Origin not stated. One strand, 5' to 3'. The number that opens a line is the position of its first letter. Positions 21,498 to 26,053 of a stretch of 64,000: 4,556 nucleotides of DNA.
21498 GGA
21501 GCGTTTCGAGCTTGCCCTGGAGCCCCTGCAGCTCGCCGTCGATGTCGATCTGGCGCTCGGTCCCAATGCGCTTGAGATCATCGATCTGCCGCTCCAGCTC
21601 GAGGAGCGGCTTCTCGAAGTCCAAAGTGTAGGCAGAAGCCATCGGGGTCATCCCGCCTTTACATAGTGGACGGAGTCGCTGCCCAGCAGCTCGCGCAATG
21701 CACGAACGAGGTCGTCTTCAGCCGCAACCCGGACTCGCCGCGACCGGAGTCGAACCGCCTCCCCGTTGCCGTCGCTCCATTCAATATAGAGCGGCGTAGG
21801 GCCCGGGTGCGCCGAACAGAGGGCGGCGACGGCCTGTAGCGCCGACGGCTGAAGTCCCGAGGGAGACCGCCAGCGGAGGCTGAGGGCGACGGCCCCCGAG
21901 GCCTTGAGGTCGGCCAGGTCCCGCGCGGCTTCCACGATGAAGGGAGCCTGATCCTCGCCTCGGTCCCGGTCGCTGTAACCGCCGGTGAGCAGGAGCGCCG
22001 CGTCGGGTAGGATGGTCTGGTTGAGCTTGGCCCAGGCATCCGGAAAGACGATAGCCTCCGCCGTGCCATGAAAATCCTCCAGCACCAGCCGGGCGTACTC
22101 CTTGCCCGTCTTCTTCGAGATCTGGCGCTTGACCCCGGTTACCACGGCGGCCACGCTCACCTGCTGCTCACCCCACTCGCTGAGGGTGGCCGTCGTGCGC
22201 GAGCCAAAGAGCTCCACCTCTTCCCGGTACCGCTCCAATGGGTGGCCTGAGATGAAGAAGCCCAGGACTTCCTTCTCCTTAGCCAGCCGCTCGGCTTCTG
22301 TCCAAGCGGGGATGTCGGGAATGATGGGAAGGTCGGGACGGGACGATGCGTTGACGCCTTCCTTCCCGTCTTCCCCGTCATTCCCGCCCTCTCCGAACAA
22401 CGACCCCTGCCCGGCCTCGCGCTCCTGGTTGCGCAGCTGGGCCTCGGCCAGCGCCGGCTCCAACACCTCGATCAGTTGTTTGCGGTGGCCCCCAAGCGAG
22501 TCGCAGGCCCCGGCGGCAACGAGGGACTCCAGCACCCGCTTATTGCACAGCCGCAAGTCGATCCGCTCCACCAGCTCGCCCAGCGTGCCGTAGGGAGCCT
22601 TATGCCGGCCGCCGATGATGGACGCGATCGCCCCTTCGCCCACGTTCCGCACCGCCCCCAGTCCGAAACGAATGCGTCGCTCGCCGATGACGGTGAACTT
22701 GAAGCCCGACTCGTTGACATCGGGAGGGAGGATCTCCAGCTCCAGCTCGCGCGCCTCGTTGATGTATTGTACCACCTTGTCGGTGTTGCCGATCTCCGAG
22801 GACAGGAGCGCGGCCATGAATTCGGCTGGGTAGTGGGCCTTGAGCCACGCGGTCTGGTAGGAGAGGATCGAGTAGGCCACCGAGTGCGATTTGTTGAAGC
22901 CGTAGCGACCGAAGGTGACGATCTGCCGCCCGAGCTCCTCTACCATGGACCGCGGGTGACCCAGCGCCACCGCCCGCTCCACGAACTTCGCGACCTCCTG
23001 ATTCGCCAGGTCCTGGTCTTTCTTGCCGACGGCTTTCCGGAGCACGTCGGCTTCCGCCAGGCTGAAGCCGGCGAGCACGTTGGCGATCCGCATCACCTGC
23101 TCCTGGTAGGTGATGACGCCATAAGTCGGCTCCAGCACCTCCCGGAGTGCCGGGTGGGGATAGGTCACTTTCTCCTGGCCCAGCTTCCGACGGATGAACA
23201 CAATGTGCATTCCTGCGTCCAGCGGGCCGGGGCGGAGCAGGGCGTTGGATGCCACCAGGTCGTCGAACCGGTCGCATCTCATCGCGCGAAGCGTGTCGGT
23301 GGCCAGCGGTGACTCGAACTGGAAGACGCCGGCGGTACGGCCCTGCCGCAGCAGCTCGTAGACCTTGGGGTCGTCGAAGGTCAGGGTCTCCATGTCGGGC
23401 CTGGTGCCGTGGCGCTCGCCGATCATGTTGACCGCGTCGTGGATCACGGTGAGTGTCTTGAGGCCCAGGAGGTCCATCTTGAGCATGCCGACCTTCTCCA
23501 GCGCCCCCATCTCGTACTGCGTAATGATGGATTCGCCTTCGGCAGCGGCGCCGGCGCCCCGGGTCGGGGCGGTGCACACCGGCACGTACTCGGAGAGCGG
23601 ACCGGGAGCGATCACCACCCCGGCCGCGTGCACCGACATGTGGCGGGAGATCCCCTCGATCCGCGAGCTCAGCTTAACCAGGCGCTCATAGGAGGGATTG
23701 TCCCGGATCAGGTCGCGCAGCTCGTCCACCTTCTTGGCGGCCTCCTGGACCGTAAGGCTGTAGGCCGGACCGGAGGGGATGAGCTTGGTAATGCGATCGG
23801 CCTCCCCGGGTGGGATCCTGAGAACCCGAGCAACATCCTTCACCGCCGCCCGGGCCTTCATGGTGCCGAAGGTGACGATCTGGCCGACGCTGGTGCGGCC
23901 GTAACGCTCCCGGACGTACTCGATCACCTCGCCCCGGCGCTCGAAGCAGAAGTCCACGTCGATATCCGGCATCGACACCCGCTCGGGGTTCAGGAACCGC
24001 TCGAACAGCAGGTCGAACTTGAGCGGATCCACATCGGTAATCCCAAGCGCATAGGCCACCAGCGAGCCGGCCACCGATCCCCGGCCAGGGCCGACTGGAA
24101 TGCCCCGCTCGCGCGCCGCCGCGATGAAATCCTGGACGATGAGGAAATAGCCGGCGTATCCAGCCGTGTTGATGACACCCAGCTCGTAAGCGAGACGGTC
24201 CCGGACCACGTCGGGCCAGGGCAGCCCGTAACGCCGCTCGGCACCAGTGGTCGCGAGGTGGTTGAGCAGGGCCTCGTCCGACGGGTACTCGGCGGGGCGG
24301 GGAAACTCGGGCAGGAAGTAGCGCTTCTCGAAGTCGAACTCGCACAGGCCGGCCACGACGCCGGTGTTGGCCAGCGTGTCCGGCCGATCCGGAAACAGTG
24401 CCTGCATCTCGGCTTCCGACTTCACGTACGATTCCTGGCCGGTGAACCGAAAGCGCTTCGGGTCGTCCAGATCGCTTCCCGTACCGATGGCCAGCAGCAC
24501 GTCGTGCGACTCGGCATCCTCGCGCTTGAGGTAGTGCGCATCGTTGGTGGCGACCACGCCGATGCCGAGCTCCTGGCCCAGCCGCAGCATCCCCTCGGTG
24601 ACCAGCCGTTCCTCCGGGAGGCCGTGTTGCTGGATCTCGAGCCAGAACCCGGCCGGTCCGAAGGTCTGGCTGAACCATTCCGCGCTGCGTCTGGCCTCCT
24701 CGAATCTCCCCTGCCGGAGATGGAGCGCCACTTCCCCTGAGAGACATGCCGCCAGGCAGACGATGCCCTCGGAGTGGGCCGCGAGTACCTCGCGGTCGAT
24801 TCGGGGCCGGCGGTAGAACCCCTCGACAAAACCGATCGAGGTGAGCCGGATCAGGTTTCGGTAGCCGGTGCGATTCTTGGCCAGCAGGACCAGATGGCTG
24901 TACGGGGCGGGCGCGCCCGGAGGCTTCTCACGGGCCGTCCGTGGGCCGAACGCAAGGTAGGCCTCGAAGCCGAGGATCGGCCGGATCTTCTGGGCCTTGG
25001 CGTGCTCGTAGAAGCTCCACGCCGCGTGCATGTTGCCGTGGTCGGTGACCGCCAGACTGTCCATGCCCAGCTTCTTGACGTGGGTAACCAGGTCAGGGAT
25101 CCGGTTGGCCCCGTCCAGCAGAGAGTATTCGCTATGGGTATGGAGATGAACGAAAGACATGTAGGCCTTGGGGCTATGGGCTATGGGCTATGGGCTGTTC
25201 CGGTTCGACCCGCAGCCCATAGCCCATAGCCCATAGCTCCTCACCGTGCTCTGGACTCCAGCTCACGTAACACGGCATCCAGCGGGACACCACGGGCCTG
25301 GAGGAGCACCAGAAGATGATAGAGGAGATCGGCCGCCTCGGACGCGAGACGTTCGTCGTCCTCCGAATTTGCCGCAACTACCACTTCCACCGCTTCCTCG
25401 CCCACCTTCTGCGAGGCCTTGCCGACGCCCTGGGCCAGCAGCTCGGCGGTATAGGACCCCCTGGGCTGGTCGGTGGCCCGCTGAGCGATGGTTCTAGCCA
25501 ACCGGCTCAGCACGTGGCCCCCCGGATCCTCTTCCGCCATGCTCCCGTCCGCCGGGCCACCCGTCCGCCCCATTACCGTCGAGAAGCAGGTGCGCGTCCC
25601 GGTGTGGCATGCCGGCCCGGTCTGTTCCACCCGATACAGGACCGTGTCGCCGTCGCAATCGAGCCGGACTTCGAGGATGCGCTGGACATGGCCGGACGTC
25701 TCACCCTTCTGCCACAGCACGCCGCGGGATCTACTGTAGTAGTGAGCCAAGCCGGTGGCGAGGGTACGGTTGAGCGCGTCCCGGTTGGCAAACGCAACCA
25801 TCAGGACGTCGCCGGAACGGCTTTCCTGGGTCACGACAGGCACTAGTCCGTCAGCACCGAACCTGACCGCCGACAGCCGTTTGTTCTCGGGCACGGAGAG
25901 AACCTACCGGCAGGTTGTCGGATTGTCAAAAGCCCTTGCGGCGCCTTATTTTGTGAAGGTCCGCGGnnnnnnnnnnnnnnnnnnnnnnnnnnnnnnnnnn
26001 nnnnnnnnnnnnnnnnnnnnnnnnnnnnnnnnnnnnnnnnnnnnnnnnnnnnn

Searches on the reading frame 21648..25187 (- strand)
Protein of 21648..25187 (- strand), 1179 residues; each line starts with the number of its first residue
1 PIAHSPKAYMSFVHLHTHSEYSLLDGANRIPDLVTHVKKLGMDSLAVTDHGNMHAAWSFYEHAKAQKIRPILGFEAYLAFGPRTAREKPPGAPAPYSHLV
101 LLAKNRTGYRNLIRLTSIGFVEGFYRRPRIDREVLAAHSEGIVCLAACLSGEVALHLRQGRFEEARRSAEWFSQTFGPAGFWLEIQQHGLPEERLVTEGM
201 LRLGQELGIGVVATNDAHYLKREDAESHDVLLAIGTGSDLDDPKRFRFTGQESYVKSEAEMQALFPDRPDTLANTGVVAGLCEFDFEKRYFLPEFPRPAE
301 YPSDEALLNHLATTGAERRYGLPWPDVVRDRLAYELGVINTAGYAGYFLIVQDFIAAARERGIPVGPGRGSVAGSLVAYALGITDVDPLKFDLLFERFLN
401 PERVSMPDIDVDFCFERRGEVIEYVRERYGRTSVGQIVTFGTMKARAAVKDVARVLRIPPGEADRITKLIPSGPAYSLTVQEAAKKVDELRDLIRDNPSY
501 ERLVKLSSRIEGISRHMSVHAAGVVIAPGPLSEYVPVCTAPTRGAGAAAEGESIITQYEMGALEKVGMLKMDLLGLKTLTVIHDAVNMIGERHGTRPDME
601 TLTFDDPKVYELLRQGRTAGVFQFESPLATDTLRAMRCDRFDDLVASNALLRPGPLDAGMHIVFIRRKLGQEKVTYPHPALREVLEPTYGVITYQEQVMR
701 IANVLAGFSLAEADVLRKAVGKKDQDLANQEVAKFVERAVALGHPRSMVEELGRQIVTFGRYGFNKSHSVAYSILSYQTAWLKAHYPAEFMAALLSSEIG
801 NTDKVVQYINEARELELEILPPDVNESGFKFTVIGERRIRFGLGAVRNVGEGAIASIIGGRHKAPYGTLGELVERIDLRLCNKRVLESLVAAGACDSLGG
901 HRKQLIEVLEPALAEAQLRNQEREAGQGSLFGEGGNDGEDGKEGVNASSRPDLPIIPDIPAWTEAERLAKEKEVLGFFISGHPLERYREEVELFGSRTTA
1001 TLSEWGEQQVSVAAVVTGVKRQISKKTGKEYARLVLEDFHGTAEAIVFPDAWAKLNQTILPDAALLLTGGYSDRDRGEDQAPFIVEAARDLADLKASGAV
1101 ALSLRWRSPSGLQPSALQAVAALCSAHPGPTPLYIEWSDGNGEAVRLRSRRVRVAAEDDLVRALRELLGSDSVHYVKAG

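Call 88: search_protein_families(library=pfam, proteins=[window:21648-25187:-], max_evalue=0.001)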
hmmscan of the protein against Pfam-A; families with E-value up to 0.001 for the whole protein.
window:21648-25187:- (1179 aa): 5 families
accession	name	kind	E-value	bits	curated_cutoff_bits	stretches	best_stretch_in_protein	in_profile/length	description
PF07733.18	DNA_pol3_alpha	-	1.8e-99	333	23.9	1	307-575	2-260/260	Bacterial DNA polymerase III alpha NTPase domain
PF17657.6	DNA_pol3_finger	-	6.7e-58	195.1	22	1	578-741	1-164/166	Bacterial DNA polymerase III alpha subunit finger domain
PF02811.25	PHP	-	1.5e-54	185.2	26.4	1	14-188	1-164/164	PHP domain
PF14579.12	HHH_6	-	2.9e-26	91.9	25.6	1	817-905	2-90/90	Helix-hairpin-helix motif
PF01336.31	tRNA_anti-codon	-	7.9e-05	23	27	1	1010-1077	1-63/75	OB-fold nucleic acid binding domain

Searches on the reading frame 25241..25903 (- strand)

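Call 88: search_protein_families(library=pfam, proteins=[window:25241-25903:-], max_evalue=0.001)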
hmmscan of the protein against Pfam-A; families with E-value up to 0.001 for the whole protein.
window:25241-25903:- (220 aa): 3 families
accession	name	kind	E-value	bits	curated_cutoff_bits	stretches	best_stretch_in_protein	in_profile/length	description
PF01502.23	PRA-CH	-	1.1e-33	115.4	27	1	35-107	1-73/74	Phosphoribosyl-AMP cyclohydrolase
PF01503.22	PRA-PH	-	2.2e-26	92.5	21.3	1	133-218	2-85/86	Phosphoribosyl-ATP pyrophosphohydrolase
PF03819.22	MazG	-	5.9e-05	23.7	22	1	165-213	8-60/74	MazG nucleotide pyrophosphohydrolase domain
